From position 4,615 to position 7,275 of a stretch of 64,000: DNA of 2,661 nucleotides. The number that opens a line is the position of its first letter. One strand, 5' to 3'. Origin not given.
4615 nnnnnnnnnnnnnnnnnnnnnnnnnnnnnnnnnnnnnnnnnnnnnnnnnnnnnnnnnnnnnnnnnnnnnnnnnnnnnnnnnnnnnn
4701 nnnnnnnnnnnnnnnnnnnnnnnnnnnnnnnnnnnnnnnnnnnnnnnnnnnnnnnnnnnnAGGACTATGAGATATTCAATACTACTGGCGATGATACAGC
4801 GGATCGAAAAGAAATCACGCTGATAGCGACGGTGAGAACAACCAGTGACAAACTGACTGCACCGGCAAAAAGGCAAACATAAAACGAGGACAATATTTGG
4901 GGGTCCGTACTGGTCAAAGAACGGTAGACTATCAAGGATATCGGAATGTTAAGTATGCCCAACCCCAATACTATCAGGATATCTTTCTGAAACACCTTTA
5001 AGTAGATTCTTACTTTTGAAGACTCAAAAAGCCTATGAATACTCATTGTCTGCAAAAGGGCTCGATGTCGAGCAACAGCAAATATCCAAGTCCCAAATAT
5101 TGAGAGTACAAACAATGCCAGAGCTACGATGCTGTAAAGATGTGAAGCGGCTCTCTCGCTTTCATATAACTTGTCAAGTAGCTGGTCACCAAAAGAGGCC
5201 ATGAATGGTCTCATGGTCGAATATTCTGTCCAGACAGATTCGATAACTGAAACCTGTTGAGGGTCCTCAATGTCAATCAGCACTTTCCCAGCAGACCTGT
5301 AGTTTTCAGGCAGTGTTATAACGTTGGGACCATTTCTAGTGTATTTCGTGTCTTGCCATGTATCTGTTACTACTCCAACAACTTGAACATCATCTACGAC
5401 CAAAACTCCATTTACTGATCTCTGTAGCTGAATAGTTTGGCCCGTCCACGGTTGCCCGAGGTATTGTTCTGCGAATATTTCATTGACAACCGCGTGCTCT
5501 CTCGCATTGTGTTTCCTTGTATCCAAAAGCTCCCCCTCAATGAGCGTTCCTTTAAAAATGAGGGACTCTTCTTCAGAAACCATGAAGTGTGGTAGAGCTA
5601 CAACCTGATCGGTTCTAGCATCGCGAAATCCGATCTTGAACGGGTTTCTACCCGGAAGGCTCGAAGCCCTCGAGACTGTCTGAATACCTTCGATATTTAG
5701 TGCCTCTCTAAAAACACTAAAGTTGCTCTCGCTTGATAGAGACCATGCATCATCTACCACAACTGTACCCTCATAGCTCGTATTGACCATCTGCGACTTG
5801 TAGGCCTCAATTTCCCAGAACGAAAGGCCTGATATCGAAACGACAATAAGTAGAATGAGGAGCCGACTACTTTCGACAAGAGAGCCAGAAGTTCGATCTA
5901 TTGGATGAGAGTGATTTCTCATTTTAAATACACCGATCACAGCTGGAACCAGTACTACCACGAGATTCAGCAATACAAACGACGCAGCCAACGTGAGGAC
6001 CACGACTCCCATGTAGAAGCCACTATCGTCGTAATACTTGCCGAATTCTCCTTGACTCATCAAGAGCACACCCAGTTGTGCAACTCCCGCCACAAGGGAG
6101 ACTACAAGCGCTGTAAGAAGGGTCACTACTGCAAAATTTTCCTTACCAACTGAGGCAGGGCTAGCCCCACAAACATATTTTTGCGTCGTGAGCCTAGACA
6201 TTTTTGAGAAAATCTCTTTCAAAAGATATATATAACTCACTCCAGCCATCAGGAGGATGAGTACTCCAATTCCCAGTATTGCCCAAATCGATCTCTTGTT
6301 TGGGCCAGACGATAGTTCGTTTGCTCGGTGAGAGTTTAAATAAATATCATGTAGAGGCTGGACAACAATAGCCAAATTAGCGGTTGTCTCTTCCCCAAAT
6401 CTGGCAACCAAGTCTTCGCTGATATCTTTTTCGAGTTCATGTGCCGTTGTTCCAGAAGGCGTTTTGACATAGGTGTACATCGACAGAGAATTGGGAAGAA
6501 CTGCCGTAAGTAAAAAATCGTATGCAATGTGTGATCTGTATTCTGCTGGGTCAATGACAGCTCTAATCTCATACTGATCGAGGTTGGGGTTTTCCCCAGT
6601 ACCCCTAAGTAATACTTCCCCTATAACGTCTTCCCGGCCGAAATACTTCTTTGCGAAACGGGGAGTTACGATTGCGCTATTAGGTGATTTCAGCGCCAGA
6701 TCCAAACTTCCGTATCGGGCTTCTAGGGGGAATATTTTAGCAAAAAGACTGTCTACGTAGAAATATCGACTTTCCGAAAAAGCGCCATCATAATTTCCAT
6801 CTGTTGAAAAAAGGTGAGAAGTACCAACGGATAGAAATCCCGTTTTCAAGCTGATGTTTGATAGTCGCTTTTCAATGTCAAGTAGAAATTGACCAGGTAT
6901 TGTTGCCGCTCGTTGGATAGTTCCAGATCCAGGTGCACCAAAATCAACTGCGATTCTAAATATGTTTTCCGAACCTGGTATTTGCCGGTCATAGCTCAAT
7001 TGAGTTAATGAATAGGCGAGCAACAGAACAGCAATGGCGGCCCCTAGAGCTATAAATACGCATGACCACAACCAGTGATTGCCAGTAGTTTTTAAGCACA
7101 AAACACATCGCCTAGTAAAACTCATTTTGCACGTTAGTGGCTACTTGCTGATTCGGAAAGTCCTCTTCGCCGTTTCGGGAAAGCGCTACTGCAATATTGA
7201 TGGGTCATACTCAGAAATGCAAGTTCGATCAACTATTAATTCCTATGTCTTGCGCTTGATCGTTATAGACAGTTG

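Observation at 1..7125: Class II lanthipeptide gene cluster with two Cys-rich GG-leader precursors, a partial LanM, LanT(C39) and an ATPase-less FtsX permease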

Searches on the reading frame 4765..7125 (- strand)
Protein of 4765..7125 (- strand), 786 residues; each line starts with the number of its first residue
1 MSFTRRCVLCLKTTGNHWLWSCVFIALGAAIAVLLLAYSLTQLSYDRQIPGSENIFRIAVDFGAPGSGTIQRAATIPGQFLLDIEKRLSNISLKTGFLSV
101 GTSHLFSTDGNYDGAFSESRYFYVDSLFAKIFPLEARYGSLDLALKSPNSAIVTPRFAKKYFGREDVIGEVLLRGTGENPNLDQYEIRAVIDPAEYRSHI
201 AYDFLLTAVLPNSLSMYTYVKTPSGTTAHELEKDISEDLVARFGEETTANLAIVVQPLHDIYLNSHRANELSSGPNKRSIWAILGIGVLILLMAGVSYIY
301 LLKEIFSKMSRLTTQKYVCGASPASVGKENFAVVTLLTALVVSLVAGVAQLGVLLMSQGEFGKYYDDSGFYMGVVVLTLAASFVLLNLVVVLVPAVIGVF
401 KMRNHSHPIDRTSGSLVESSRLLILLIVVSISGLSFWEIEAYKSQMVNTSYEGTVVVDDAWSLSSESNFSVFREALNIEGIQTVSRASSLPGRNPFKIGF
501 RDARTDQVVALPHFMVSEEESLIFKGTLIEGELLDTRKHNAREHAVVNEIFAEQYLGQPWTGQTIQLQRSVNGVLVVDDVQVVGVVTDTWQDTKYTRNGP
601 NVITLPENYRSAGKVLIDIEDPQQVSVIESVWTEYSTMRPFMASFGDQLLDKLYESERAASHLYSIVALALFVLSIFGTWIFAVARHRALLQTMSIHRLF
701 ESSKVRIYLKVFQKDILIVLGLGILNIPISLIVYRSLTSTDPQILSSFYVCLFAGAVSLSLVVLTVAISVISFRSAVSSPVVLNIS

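Call 3: search_protein_families(library=pfam, proteins=[window:4765-7125:-], max_evalue=0.01)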
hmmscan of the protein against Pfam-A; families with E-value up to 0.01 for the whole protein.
window:4765-7125:- (786 aa): 0 families

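Call 4: search_protein_families(library=ncbifam, proteins=[window:4765-7125:-], max_evalue=0.01)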
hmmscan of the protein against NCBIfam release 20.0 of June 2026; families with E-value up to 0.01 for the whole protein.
window:4765-7125:- (786 aa): 2 families
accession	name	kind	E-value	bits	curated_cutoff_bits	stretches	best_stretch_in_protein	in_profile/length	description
NF038008.1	ABC_perm_DarB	equivalog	4.7e-17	61.2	700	1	21-770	15-771/777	darobactin export ABC transporter permease subunit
TIGR03434.1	ADOP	subfamily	7e-08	31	622.3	1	478-680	488-700/803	ADOP family duplicated permease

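Call 23: search_protein_families(library=pfam, proteins=[window:4765-7125:-], max_evalue=10)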
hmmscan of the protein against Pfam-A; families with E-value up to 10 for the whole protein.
window:4765-7125:- (786 aa): 2 families
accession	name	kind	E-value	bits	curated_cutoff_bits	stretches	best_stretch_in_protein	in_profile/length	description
PF00689.26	Cation_ATPase_C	-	0.16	12.2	27.3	2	250-319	90-157/175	Cation transporting ATPase, C-terminus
PF04756.19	OST3_OST6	-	5.8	6.7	27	1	276-408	179-293/294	OST3 / OST6 family, transporter family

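Call 26: find_homologous_proteins(query=window:4765-7125:-, max_evalue=0.001)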
Query window:4765-7125:- (786 aa): 8 proteins with E <= 0.001 among 8000 candidates.
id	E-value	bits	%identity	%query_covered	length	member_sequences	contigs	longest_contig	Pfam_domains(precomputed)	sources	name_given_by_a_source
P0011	0.0e+0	1723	100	100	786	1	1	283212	-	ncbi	-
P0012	2.2e-24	104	27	31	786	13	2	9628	PF02687.28,PF12704.15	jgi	jgi:ABC-type antimicrobial peptide transport system permease subunit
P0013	5.0e-23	100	22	96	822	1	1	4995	PF02687.28,PF12704.15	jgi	jgi:putative ABC transport system permease protein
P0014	8.2e-20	89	27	41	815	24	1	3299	PF02687.28,PF12704.15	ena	-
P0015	4.5e-15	74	25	41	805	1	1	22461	PF02687.28,PF12704.15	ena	-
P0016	7.2e-14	70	26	42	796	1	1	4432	PF02687.28,PF12704.15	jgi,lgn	jgi:putative ABC transport system permease protein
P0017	2.7e-7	48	21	97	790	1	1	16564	PF02687.28,PF12704.15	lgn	-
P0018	1.7e-4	39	24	26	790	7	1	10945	PF02687.28,PF12704.15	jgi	jgi:putative ABC transport system permease protein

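Call 28: find_encoding_contigs(protein=P0011, flank=10000, max_places=4)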
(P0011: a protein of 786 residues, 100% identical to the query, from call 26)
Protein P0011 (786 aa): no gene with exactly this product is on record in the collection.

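Call 56: predict_structure(alignment_id=A3)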
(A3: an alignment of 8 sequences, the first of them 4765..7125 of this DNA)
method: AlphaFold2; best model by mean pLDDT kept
length: 786 residues; sequences in the alignment: 8
mean_pLDDT: 69.0   pTM: 0.56
mean pLDDT of the five models: 69.0, 66.8, 66.1, 63.2, 62.8
residues with pLDDT >= 90: 23; 70-90: 350; 50-70: 322; < 50: 91
segments of 3 or more residues with pLDDT < 50: 65-69, 110-113, 266-275, 367-378, 403-416, 444-448, 492-497, 501-507, 572-574, 591-597, 739-746, 781-786
pLDDT, mean of each block of 10 residues (from residue 1): 71 73 76 73 70 84 52 70 82 83 55 58 86 87 88 87 84 63 82 66 77 76 88 86 68 78 50 48 69 70 69 68 60 75 81 74 54 47 67 61 41 48 64 62 52 76 71 86 77 49 48 70 73 80 81 75 74 63 78 50 70 78 86 73 76 65 69 67 64 66 71 67 67 60 49 67 67 61 42
secondary structure, 60 per line:
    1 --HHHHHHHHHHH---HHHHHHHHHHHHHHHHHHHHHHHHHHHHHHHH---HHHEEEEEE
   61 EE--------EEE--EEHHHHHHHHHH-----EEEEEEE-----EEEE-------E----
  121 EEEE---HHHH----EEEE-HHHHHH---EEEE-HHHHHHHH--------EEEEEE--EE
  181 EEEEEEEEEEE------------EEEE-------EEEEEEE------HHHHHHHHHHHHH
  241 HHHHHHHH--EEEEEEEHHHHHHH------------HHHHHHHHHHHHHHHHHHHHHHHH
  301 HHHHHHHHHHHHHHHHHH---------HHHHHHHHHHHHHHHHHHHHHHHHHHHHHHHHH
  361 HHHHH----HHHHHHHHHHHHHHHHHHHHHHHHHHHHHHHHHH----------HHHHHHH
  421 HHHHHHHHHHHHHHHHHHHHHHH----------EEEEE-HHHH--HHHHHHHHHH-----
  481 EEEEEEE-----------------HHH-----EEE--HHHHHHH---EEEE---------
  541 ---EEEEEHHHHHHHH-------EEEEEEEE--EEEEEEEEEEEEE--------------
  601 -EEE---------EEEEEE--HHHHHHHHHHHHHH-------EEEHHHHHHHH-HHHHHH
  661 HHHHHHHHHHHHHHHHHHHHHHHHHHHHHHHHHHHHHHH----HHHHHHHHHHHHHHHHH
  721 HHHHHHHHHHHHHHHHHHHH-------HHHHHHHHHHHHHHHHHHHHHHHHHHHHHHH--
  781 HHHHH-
elements in order (helices of 4 or more, strands of 3 or more residues): H3-13 H17-48 E55-62 E71-73 H78-87 E93-99 E105-108 E121-124 H128-131 E136-139 H141-146 E150-153 H155-162 E171-176 E179-191 E204-207 E215-221 H228-248 E251-257 H258-264 H277-318 H328-365 H370-403 H414-443 E454-458 H460-463 H466-475 E481-487 E513-515 H518-524 E528-531 E544-548 H549-556 E564-571 E574-586 E602-604 E614-619 H622-635 E643-645 H646-653 H655-699 H704-740 H748-778 H781-785

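Call 58: fold_search(model_id=the predicted structure, library=pdb)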
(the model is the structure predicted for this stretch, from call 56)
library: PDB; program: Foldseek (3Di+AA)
matches with E <= 10: 237; with E <= 0.001: 40
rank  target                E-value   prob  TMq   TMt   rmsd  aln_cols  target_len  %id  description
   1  9ge6_A                2.8e-17  1.00  0.37  0.37  16.2       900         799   10  Structure of E. coli YbbAP (released 2025-05-28)
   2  9ge7_A                9.5e-16  1.00  0.32  0.32  15.2       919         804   10  Structure of E. coli YbbAP with bound ATP analogue (released 2025-05-28)
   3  3is6_A                6.9e-13  1.00  0.23  0.70   3.8       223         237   19  The Crystal Structure of a domain of a putative Permease protein from Porphyromonas gingivalis to 2A (released 2009-09-08)
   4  3is6_B                8.3e-12  1.00  0.23  0.76   6.8       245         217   18  The Crystal Structure of a domain of a putative Permease protein from Porphyromonas gingivalis to 2A (released 2009-09-08)
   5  5lil_A                1.6e-11  1.00  0.19  0.24  12.8       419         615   14  Structure of Aggregatibacter actinomycetemcomitans MacB bound to ATPyS (P21) (released 2017-11-15)
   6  5gko_A                4.4e-11  1.00  0.31  0.36   7.7       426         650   14  Crystal structure of tripartite-type ABC transporter, MacB from Acinetobacter baumannii (released 2017-11-15)
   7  5xu1_M                1.8e-10  1.00  0.26  0.44   9.6       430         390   12  Structure of a non-canonical ABC transporter from Streptococcus pneumoniae R6 (released 2018-01-24)
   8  5lj7_B                3.3e-10  1.00  0.19  0.24  12.2       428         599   14  Structure of Aggregatibacter actinomycetemcomitans MacB bound to ATP (P21) (released 2017-11-15)
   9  5lil_B                4.0e-10  1.00  0.19  0.23  13.2       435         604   15  Structure of Aggregatibacter actinomycetemcomitans MacB bound to ATPyS (P21) (released 2017-11-15)
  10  5nik_J                1.5e-09  1.00  0.23  0.27  10.6       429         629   15  Structure of the MacAB-TolC ABC-type tripartite multidrug efflux pump (released 2017-05-24)
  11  8s5g_A                5.4e-09  1.00  0.27  0.31  20.8       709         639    9  BceABS nucleotide-free state (released 2025-09-03)
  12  5xu1_S                1.0e-08  1.00  0.23  0.40  11.3       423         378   11  Structure of a non-canonical ABC transporter from Streptococcus pneumoniae R6 (released 2018-01-24)
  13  5lj7_A                1.6e-08  1.00  0.20  0.25  12.5       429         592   14  Structure of Aggregatibacter actinomycetemcomitans MacB bound to ATP (P21) (released 2017-11-15)
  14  3ftj                  1.7e-08  1.00  0.20  0.63   5.4       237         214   16  Crystal structure of the periplasmic region of MacB from Actinobacillus actinomycetemcomitans (released 2009-05-26)
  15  8g3a_A                1.7e-07  1.00  0.28  0.32  20.8       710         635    9  BceAB-S nucleotide free TM state 1 (released 2023-06-21)
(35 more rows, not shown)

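Call 62: find_encoding_contigs(protein=P0015, flank=8000, max_places=2)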
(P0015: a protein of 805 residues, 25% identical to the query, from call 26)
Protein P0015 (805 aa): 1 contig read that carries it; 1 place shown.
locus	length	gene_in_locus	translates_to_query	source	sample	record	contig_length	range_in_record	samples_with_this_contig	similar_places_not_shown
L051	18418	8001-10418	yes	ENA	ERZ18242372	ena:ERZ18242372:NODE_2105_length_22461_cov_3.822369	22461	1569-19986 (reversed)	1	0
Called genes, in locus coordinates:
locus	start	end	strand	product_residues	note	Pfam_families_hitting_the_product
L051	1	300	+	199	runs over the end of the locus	-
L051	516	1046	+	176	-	-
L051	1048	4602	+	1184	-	PF17210:SdrD_B (faint), PF13620:CarboxypepD_reg (faint), PF00691:OmpA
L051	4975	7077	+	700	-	PF17191:RecG_wedge, PF01336:tRNA_anti-codon (faint), PF00270:DEAD, PF04851:ResIII, PF00271:Helicase_C, PF19833:RecG_dom3_C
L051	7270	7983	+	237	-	PF02463:SMC_N, PF00005:ABC_tran, PF13304:AAA_21 (faint)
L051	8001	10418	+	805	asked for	PF12704:MacB_PCD, PF02687:FtsX, PF12704:MacB_PCD (weak), PF02687:FtsX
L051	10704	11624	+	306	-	PF00005:ABC_tran, PF13304:AAA_21, PF13732:DrrA1-3_C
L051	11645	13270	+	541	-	PF12698:ABC2_membrane_3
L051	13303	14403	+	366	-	PF00365:PFK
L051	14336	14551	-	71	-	-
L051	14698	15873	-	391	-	PF13538:UvrD_C_2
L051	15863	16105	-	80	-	-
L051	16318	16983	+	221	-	-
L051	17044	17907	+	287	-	PF12864:DUF3822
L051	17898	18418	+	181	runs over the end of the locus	PF03602:Cons_hypoth95, PF05175:MTS, PF09445:Methyltransf_15, PF13847:Methyltransf_31, PF13649:Methyltransf_25 (weak)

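Call 63: find_encoding_contigs(protein=P0017, flank=8000, max_places=2)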
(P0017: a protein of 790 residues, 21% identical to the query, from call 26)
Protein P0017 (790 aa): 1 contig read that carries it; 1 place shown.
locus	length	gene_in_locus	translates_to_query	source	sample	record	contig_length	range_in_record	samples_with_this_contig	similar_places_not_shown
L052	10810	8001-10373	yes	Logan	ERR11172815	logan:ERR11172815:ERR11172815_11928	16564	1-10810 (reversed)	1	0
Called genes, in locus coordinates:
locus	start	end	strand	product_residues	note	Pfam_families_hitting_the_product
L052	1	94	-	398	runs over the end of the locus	PF13439:Glyco_transf_4, PF13579:Glyco_trans_4_4, PF00534:Glycos_transf_1, PF13692:Glyco_trans_1_4, PF13524:Glyco_trans_1_2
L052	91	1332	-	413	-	PF13524:Glyco_trans_1_2 (faint), PF00534:Glycos_transf_1, PF13692:Glyco_trans_1_4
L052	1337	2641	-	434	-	-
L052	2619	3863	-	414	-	-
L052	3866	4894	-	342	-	PF06379:RhaT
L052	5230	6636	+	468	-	PF02321:OEP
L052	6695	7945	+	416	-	PF25919:BSH_CusB (faint), PF25917:BSH_RND (weak), PF25984:BSH_YknX (weak), PF25967:RND-MFP_C, PF25989:YknX_C (weak)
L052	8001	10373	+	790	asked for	PF12704:MacB_PCD, PF02687:FtsX (weak), PF12704:MacB_PCD, PF02687:FtsX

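Call 64: find_encoding_contigs(protein=P0012, flank=8000, max_places=2)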
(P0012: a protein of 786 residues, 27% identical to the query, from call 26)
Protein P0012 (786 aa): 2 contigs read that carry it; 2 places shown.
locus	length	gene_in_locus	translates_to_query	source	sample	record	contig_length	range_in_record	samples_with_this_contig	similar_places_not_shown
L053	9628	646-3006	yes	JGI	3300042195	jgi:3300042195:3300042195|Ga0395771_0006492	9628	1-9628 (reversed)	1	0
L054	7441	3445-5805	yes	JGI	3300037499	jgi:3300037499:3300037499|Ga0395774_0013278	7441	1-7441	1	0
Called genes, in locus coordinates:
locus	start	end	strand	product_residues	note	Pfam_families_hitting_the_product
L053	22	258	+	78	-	-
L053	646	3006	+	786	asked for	PF12704:MacB_PCD, PF02687:FtsX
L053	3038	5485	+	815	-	PF12704:MacB_PCD, PF02687:FtsX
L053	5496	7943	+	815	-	PF12704:MacB_PCD, PF02687:FtsX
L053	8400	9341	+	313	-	PF13349:DUF4097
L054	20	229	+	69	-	-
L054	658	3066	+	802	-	PF12704:MacB_PCD, PF02687:FtsX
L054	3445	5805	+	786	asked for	PF12704:MacB_PCD, PF02687:FtsX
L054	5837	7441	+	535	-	?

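Call 83: find_encoding_contigs(protein=P0026, flank=10000, max_places=3)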
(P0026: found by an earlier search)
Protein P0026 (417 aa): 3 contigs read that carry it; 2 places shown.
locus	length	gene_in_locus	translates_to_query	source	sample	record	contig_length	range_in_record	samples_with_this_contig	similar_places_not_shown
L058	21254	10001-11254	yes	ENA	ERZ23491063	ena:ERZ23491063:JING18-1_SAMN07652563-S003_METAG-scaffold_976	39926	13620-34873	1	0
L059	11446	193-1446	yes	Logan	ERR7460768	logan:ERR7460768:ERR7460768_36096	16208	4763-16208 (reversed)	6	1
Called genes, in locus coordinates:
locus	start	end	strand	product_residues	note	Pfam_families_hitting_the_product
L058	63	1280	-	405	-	-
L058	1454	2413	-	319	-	-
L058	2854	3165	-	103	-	-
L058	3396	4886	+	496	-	PF09134:Invasin_D3 (faint), PF02369:Big_1 (weak)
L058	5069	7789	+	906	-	PF13620:CarboxypepD_reg, PF13715:CarbopepD_reg_2, PF07715:Plug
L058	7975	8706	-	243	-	PF14808:TMEM164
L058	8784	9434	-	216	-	-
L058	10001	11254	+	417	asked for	PF00589:Phage_integrase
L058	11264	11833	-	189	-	-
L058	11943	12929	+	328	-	PF00899:ThiF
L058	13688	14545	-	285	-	PF25145:NfeD1b_N (weak), PF01972:SDH_protease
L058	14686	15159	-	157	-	-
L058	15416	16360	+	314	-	-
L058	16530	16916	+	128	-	-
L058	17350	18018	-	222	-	PF00072:Response_reg, PF00196:GerE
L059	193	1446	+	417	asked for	PF00589:Phage_integrase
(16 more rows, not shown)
